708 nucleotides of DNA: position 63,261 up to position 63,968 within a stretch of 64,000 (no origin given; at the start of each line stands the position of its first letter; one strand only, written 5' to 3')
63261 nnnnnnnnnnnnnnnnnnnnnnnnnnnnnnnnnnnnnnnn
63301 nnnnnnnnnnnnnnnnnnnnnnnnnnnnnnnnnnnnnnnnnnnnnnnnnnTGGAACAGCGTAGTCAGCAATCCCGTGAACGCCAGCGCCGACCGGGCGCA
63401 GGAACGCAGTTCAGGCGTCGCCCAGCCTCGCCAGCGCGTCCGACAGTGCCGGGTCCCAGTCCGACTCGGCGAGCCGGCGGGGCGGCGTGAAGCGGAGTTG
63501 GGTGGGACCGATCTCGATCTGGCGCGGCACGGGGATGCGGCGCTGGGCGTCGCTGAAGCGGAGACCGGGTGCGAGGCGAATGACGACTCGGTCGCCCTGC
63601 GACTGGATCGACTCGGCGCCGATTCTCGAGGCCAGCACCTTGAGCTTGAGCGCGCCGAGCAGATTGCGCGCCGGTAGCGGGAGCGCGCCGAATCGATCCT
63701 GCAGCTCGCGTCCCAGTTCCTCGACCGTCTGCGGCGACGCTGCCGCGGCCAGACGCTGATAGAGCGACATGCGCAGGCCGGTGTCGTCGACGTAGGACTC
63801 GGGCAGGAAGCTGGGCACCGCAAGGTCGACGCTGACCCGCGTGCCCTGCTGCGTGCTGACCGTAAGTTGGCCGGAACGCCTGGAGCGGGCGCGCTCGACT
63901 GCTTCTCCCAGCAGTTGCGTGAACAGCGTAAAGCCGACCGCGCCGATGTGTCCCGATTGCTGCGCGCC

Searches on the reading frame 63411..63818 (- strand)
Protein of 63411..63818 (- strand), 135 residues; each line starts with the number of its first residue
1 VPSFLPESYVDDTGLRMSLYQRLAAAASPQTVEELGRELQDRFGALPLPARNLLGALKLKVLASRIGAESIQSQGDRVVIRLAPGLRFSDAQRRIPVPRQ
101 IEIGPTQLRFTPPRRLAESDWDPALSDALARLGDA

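Call 52: search_protein_families(library=pfam, proteins=[window:63411-63818:-])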
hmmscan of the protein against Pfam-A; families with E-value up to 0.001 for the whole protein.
window:63411-63818:- (135 aa): 1 family
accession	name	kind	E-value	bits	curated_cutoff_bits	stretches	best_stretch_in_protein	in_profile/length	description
PF03461.20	TRCF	-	4.8e-23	81.8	25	1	2-84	4-86/95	TRCF domain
